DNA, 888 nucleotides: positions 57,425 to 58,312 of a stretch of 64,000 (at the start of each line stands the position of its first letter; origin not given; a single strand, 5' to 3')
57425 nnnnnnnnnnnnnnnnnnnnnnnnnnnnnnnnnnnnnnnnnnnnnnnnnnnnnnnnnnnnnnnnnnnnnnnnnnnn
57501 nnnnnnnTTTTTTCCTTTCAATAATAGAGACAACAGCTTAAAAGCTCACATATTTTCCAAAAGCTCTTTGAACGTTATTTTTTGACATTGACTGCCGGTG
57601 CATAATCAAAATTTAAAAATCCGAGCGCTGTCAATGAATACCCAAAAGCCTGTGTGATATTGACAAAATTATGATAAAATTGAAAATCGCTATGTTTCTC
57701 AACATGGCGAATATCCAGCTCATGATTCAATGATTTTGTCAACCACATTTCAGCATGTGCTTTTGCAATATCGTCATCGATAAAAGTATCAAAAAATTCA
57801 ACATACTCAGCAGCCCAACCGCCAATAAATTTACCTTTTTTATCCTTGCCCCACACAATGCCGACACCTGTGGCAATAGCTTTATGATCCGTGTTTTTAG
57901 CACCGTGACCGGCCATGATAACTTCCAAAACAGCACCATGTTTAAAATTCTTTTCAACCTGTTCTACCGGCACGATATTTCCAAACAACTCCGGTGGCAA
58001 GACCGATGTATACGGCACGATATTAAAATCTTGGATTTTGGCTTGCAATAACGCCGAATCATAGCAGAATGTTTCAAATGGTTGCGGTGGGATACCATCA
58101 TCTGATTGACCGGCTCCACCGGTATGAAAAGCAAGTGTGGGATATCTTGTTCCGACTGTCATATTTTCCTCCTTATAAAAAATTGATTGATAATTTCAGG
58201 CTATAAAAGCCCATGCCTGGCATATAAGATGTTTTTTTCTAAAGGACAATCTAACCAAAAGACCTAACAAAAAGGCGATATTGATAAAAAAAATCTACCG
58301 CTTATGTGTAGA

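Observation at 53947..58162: Chlamydia-like AaxB/AaxC arginine decarboxylase-antiporter module in an alphaproteobacterium, with an OprB-type porin nearby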

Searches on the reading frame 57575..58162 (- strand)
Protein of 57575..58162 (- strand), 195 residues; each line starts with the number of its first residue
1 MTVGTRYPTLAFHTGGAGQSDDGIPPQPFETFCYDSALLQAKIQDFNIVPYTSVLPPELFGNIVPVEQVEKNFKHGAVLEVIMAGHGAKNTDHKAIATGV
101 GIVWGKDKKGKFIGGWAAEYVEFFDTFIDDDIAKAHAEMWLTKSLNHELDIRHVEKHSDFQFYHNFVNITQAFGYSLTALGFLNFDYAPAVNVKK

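Call 3: search_protein_families(library=pfam, proteins=[window:57575-58162:-], max_evalue=0.01)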
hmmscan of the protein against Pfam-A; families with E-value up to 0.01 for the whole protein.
window:57575-58162:- (195 aa): 1 family
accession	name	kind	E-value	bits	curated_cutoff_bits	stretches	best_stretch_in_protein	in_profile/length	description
PF01862.21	PvlArgDC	-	8.7e-26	91.2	22.7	1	8-148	2-133/161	Pyruvoyl-dependent arginine decarboxylase (PvlArgDC)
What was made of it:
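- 57575..58162 (-): aaxB-like gene: pyruvoyl-dependent arginine decarboxylase proenzyme, 195 aa. Predicted beta chain is residues 1-52 and alpha chain is residues 53-195. Pfam PF01862 scores 91 bits and is the only hit (call 3).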

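Call 4: search_protein_families(library=ncbifam, proteins=[window:57575-58162:-], max_evalue=0.01)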
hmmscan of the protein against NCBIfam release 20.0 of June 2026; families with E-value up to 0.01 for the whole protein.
window:57575-58162:- (195 aa): 2 families
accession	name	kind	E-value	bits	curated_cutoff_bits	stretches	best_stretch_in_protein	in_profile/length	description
NF009064.0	PRK12398.1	equivalog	1e-08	35.3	207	1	11-165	10-153/165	pyruvoyl-dependent arginine decarboxylase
TIGR00286.1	TIGR00286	equivalog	1.6e-07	31.2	106.95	1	32-122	20-100/152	pyruvoyl-dependent arginine decarboxylase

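Call 5: find_homologous_proteins(query=window:57575-58162:-, max_evalue=0.001)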
Query window:57575-58162:- (195 aa): 743 proteins with E <= 0.001 among 789 candidates; the best 120 are listed.
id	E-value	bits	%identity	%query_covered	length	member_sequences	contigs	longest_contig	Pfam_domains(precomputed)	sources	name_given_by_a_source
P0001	1.1e-115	402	88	100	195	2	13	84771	PF01862.22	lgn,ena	-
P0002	1.1e-115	402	87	100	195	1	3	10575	PF01862.22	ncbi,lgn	-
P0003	1.5e-115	402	88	100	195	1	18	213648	PF01862.22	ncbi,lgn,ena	-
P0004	3.2e-115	401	87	100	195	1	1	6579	PF01862.22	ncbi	-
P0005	2.0e-114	398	88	100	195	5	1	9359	PF01862.22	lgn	-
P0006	4.2e-114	397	85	100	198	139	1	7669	PF01862.22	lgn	-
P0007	8.3e-114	396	87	100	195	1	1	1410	PF01862.22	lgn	-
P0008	8.7e-114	396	86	100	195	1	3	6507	PF01862.22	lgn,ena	-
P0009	2.4e-113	395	84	99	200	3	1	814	PF01862.22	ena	-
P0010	4.0e-113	394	86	100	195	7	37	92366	PF01862.22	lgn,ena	-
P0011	5.9e-113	393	85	99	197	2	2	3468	PF01862.22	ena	-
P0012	6.0e-113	393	85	99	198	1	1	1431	PF01862.22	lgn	-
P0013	7.3e-113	393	84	99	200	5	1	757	PF01862.22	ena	-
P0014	1.2e-112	392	87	100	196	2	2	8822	PF01862.22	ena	-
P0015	2.0e-112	392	85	100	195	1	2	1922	PF01862.22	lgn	-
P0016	2.0e-112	392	85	99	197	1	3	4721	PF01862.22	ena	-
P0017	2.9e-112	391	87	100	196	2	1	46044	PF01862.22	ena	-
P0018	2.9e-112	391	86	99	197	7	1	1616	PF01862.22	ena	-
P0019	3.2e-112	391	87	100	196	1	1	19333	PF01862.22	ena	-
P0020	5.7e-112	390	86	100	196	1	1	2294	PF01862.22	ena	-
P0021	5.8e-112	390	84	99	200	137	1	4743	PF01862.22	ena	-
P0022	8.4e-112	390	90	95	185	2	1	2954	PF01862.22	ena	-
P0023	8.4e-112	390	85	100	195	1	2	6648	PF01862.22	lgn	-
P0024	9.0e-112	389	86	100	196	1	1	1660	PF01862.22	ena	-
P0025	9.0e-112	389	86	100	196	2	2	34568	PF01862.22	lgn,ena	-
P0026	9.1e-112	389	86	100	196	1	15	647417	PF01862.22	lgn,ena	-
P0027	1.7e-111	389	84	98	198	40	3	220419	PF01862.22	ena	-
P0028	2.2e-111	388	84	100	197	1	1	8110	PF01862.22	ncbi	-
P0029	2.4e-111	388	86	99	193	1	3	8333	PF01862.22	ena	-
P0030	2.6e-111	388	86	100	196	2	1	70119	PF01862.22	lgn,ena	-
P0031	2.6e-111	388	85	97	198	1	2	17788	PF01862.22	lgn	-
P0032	4.1e-111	387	85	100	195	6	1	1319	PF01862.22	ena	-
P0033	4.3e-111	387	86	100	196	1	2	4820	PF01862.22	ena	-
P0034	5.5e-111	387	82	100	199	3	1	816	PF01862.22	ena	-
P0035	6.1e-111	387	82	100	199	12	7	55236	PF01862.22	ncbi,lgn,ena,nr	ncbi:MAG: pyruvoyl-dependent arginine decarboxylase [Alphaproteobacteria bacterium]|nr:pyruvoyl-depe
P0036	7.5e-111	386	84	100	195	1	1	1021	PF01862.22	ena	-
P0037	7.8e-111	386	86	100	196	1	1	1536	PF01862.22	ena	-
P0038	8.5e-111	386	85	99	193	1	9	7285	PF01862.22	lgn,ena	-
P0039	9.4e-111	386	82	99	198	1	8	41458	PF01862.22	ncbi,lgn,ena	-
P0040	1.0e-110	386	83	100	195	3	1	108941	PF01862.22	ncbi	-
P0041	1.3e-110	386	85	99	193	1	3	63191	PF01862.22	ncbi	-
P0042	1.6e-110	385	83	100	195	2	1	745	PF01862.22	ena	-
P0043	1.6e-110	385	85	99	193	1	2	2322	PF01862.22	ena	-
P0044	1.8e-110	385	85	98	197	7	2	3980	PF01862.22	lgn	-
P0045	3.0e-110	384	85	99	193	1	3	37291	PF01862.22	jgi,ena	-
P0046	3.1e-110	384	85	99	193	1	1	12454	PF01862.22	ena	-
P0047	3.1e-110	384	82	100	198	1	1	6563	PF01862.22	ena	-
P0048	3.2e-110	384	83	98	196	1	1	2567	PF01862.22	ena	-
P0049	3.8e-110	384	85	99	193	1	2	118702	PF01862.22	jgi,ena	-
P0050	4.5e-110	384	83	98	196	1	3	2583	PF01862.22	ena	-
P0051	4.7e-110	384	81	99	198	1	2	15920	PF01862.22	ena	-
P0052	4.7e-110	384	83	98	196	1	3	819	PF01862.22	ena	-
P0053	5.0e-110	384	84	100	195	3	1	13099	PF01862.22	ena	-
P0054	6.0e-110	383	85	99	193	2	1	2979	PF01862.22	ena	-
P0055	6.3e-110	383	84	99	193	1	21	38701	PF01862.22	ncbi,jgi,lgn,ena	-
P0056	6.6e-110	383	82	99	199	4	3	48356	PF01862.22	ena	-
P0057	7.4e-110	383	83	100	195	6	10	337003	PF01862.22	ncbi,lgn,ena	-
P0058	7.6e-110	383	85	100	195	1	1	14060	PF01862.22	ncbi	-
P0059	7.8e-110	383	85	99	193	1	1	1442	PF01862.22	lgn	-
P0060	8.9e-110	383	84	98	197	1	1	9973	PF01862.22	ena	-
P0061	9.5e-110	383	83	99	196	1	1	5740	PF01862.22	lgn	-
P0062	1.2e-109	382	85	96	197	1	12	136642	PF01862.22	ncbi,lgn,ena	-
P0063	1.4e-109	382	84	99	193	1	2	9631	PF01862.22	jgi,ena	-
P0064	1.4e-109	382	84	100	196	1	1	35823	PF01862.22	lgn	-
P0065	1.6e-109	382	84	99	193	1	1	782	PF01862.22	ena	-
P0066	2.4e-109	381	85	99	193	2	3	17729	PF01862.22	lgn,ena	-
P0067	2.5e-109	381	82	100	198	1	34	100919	PF01862.22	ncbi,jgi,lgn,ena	-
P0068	3.1e-109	381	84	99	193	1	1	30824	PF01862.22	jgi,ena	-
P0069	3.3e-109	381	82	98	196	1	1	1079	PF01862.22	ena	-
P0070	3.3e-109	381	84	100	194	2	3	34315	PF01862.22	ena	-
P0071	3.4e-109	381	84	96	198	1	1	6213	PF01862.22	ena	-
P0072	3.4e-109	381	85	100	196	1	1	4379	PF01862.22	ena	-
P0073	3.4e-109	381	83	98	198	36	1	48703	PF01862.22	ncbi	-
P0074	3.5e-109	381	85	99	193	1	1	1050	PF01862.22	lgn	-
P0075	3.7e-109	381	83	100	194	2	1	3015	PF01862.22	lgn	-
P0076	4.0e-109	381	81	100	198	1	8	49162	PF01862.22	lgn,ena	-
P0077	4.1e-109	381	84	99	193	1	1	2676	PF01862.22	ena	-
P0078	4.2e-109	381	84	99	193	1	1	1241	PF01862.22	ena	-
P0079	5.6e-109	380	86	98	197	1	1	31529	PF01862.22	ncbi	-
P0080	5.8e-109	380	84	100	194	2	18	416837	PF01862.22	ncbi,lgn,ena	-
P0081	6.6e-109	380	84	99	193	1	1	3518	PF01862.22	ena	-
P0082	6.7e-109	380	81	100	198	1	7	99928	PF01862.22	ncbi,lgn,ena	-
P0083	8.2e-109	380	84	100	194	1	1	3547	PF01862.22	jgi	-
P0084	8.4e-109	380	85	96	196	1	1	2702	PF01862.22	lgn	-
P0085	8.8e-109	380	84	99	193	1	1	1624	PF01862.22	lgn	-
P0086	1.3e-108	379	83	99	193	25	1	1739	PF01862.22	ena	-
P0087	1.5e-108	379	81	100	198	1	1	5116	PF01862.22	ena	-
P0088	1.8e-108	379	83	100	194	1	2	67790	PF01862.22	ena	-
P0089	1.8e-108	379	83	99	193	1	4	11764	PF01862.22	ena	-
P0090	1.8e-108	379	81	98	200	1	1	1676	PF01862.22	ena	-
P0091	1.9e-108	379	83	100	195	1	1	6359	PF01862.22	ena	-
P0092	2.1e-108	378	84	98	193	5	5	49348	PF01862.22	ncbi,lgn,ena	-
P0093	2.3e-108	378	83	98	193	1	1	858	PF01862.22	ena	-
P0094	2.4e-108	378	82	100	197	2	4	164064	PF01862.22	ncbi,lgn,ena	-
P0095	2.4e-108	378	83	99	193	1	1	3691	PF01862.22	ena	-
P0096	2.5e-108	378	81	100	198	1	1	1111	PF01862.22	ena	-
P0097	3.0e-108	378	84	100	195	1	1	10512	PF01862.22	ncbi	-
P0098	3.2e-108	378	83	98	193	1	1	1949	PF01862.22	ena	-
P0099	3.7e-108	378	81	99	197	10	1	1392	PF01862.22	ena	-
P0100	4.4e-108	377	83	99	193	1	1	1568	PF01862.22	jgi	-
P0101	4.9e-108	377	83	100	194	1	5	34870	PF01862.22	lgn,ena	-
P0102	5.4e-108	377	83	99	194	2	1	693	PF01862.22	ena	-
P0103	6.3e-108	377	82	100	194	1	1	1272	PF01862.22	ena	-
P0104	8.4e-108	376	84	100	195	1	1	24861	PF01862.22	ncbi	-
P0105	9.1e-108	376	81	98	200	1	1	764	PF01862.22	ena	-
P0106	1.0e-107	376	83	99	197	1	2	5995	PF01862.22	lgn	-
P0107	1.3e-107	376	79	100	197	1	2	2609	PF01862.22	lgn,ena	-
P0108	1.7e-107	375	82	99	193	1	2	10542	PF01862.22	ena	-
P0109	1.7e-107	375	81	100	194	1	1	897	PF01862.22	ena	-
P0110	2.0e-107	375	82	100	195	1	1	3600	PF01862.22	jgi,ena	-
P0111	2.1e-107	375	82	99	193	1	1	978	PF01862.22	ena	-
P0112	3.7e-107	374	80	99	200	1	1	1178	PF01862.22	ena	-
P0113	5.1e-107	374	80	98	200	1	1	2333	PF01862.22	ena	-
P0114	5.6e-107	374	83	100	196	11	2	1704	PF01862.22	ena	-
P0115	6.4e-107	374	81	100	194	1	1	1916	PF01862.22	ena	-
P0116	6.6e-107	374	82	100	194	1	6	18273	PF01862.22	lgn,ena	-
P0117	7.3e-107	373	81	100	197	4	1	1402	PF01862.22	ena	-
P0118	7.6e-107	373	82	100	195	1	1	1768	PF01862.22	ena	-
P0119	1.4e-106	372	82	98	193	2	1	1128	PF01862.22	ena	-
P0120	2.5e-106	372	81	100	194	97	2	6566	PF01862.22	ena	-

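Call 6: search_solved_structures(query=window:57575-58162:-, max_evalue=1, show_alignments=3)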
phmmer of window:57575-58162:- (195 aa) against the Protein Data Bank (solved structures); distinct sequences matched with E-value up to 1: 1.
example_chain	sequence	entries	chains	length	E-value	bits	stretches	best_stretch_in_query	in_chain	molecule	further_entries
1n2m_A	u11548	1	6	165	0.67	12.7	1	33-70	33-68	Pyruvoyl-dependent arginine decarboxylase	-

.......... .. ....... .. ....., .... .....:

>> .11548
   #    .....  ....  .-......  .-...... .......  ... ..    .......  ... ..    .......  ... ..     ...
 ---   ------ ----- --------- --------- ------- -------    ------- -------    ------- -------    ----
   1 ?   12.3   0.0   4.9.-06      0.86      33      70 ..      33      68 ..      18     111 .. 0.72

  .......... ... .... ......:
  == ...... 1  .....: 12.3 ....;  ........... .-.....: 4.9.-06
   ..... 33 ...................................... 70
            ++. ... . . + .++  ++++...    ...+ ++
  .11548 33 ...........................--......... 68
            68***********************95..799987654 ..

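Call 10: find_encoding_contigs(protein=P0035, flank=8000, max_places=4)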
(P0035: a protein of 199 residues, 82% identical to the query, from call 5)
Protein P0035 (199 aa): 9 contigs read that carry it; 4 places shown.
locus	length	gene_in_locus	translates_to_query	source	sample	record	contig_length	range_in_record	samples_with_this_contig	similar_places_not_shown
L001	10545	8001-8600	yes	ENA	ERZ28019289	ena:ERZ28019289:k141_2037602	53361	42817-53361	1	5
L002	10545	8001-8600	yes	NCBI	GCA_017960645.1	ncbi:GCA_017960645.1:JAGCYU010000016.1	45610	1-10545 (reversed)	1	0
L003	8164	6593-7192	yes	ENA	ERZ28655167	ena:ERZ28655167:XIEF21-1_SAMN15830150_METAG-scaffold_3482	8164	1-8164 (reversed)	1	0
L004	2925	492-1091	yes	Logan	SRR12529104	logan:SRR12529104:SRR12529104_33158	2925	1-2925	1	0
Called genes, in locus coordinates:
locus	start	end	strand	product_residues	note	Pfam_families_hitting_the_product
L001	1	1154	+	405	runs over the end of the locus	PF12704:MacB_PCD, PF02687:FtsX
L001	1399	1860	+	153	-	-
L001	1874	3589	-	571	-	PF00365:PFK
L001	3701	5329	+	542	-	PF08019:EptA_B_N, PF00884:Sulfatase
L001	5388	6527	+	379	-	PF04966:OprB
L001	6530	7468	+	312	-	PF03706:LPG_synthase_TM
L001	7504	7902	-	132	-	-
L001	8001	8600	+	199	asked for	PF01862:PvlArgDC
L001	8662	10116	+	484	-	PF13520:AA_permease_2, PF00324:AA_permease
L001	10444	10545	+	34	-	?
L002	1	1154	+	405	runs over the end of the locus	PF12704:MacB_PCD, PF02687:FtsX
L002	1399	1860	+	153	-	-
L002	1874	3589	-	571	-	PF00365:PFK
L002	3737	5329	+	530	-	PF08019:EptA_B_N, PF00884:Sulfatase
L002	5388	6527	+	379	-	PF04966:OprB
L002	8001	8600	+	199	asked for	PF01862:PvlArgDC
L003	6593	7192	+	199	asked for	PF01862:PvlArgDC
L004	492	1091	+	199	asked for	PF01862:PvlArgDC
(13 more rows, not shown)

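Call 16: search_protein_representatives(protein=window:57575-58162:-)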
Query: 195 residues. Proteins with E-value up to 0.001 (for the whole library): 167; up to 1e-10: 94; up to 1e-30: 28. The best 150 are listed.
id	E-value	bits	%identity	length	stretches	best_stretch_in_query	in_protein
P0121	2.7e-76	271.9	75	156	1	38-193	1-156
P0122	1.5e-66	240.1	58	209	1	4-193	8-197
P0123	3.0e-65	235.9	77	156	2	1-83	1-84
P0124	6.6e-60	218.4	76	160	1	2-126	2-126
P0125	7.3e-60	218.3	84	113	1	83-195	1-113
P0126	3.3e-52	193.3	56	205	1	3-191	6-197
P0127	9.2e-51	188.6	74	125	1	2-113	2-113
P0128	5.8e-46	172.9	77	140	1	2-100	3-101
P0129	2.6e-45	170.8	48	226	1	3-191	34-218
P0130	5.2e-44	166.5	67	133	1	2-113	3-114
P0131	2.9e-42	160.9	47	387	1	4-188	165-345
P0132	1.0e-40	155.8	50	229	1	3-189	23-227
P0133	1.4e-40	155.4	46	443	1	3-190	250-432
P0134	1.9e-40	154.9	69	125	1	7-105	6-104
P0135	2.9e-40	154.3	72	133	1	2-96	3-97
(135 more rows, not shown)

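Call 20: find_related_loci(query=A1, collection=genome_contigs, flank=10000)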
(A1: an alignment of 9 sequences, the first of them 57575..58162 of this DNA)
Query A1 (195 aa) in genome_contigs; peptide patterns used: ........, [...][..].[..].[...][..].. (x = any residue, [..] = any of these).
555 stretches matched a pattern; 426 encode a relative of the query (tblastn E <= 1e-3); the best 80 are kept; 80 distinct loci.
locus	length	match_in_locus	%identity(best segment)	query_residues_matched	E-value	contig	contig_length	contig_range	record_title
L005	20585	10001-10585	88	1-195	2e-119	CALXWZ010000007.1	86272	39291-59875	MAG: uncultured Alphaproteobacteria bacterium isolate BRZ_CI__bin89 genome assembly, contig: BRZ_CI__NODE_462_length_862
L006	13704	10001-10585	87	1-195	5e-118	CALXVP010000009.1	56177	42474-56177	MAG: uncultured Alphaproteobacteria bacterium isolate BRZ_DT__bin56 genome assembly, contig: BRZ_DT__NODE_496_length_561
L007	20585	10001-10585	88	1-195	1e-117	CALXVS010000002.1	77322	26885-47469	MAG: uncultured Alphaproteobacteria bacterium isolate BRZ_DV__bin2 genome assembly, contig: BRZ_DV__NODE_429_length_7732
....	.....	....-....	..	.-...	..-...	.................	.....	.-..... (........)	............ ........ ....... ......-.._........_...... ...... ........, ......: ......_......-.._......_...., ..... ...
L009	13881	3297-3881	89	1-195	2e-117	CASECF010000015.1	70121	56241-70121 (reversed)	uncultured Alphaproteobacteria bacterium isolate CO.O65.metabat-bins.242 genome assembly, contig: CO.O65.metabat-bins.24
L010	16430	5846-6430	87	1-195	1e-116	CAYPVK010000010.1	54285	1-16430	MAG TPA_asm: uncultured Lactobacillales bacterium isolate SRP313737_co1_115 genome assembly, contig: NODE_1006_length_54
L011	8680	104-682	87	1-193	3e-116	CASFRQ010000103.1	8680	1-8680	uncultured Alphaproteobacteria bacterium isolate SI.B29.metabat-bins.28 genome assembly, contig: SI.B29.metabat-bins.28.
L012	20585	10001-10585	86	1-195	4e-116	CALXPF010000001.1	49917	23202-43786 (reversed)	MAG: uncultured Alphaproteobacteria bacterium isolate BRZ_FB__bin41 genome assembly, contig: BRZ_FB__NODE_908_length_499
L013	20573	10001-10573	85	1-191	7e-116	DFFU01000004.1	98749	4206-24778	MAG TPA_asm: Alphaproteobacteria bacterium UBA3768 UBA3768_contig_39755, whole genome shotgun sequence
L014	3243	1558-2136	87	1-193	5e-118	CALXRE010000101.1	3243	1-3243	MAG: uncultured Alphaproteobacteria bacterium isolate E30__bin2 genome assembly, contig: E30__k127_7995979, whole genome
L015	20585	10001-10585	85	1-195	6e-115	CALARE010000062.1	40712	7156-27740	MAG TPA_asm: uncultured Alphaproteobacteria bacterium isolate SRR6425825_bin.103_CONCOCT_v1.1_MAG genome assembly, conti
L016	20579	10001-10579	86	3-195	4e-115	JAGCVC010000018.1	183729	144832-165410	MAG: Alphaproteobacteria bacterium isolate RGIG10150 Yak_Rumen-4__c1839969, whole genome shotgun sequence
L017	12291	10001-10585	85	1-195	6e-115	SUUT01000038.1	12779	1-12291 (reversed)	MAG: Alphaproteobacteria bacterium isolate SIG53 NODE_82303_length_12779_cov_10.874012, whole genome shotgun sequence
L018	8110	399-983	84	1-195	1e-114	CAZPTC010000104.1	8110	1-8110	MAG TPA_asm: uncultured Desulfovibrionaceae bacterium isolate SRP242652_co1_18 genome assembly, contig: NODE_7674_length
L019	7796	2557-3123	85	1-189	9e-115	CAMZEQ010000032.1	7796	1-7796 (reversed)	MAG TPA_asm: uncultured Alphaproteobacteria bacterium isolate SRR10912534_bin.114_metaWRAP_v1.3_MAG genome assembly, con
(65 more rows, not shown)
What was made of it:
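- The module occurs in 80 or more related species (call 20).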

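Call 44: search_solved_structures(query=A2, max_evalue=0.01, show_alignments=2)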
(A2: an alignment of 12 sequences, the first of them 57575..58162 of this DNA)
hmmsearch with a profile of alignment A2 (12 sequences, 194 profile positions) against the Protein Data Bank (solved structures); distinct sequences matched with E-value up to 0.01: 2.
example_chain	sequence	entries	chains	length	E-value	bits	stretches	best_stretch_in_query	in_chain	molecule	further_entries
1n2m_A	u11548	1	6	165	9.6e-09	38.9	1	32-135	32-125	Pyruvoyl-dependent arginine decarboxylase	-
2qqd_C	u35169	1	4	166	2.9e-08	37.3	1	32-135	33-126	Pyruvoyl-dependent arginine decarboxylase (EC 4.1.1.19) (PvlArgDC)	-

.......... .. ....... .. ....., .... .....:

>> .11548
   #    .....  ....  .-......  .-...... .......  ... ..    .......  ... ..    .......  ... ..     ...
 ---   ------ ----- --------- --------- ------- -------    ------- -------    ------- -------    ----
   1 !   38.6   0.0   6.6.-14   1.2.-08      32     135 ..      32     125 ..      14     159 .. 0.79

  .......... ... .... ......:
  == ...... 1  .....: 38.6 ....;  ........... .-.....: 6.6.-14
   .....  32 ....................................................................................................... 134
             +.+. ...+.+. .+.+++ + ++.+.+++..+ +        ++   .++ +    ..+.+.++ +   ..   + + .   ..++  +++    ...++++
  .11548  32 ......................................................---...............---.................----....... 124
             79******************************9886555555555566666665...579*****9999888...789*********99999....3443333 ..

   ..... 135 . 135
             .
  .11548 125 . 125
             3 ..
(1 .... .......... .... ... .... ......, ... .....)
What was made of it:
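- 58004..58009 (-): Codons for Thr52-Ser53, the predicted self-cleavage and pyruvoyl-forming site. Alignment to the S53A PdaD entry 1n2m (calls 6, 44).
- Closest known: Archaeal PdaD pyruvoyl-dependent arginine decarboxylase. Same: Same Pfam family, same cleavage serine (Ser53), and the same Asp35, Asn47 and Glu109 equivalents (calls 6, 44).
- Checked: Ser53 aligns with residue 53 of M. jannaschii PdaD, which is Ala in the S53A entry 1n2m (calls 6, 44).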

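Call 47: list_cluster_members(proteins=[window:57575-58162:-, window:56041-57507:-, window:55244-55993:-, window:50740-52416:+, window:60409-61659:-, window:48610-50178:-])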
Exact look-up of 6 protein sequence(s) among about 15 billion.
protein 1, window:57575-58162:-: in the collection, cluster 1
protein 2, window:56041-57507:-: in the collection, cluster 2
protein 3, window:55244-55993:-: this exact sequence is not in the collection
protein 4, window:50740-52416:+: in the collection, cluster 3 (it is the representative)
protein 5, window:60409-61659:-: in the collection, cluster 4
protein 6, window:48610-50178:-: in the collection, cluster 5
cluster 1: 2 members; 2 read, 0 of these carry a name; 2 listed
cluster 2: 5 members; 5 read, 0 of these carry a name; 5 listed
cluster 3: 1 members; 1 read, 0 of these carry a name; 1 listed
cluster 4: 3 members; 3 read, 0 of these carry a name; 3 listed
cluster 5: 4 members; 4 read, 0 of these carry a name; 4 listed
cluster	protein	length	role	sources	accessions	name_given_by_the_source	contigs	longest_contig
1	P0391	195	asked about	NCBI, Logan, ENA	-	-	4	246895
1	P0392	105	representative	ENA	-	-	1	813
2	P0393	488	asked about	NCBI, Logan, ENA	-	-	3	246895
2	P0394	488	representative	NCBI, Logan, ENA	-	-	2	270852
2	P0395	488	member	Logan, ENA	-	-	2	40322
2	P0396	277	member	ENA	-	-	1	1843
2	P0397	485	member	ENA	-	-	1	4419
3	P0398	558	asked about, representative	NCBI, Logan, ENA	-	-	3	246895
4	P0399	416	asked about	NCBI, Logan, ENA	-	-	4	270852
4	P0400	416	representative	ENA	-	-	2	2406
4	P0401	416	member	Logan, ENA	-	-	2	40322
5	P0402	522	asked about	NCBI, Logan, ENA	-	-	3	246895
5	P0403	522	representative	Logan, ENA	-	-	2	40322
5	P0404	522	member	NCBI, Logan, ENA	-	-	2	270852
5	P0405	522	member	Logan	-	-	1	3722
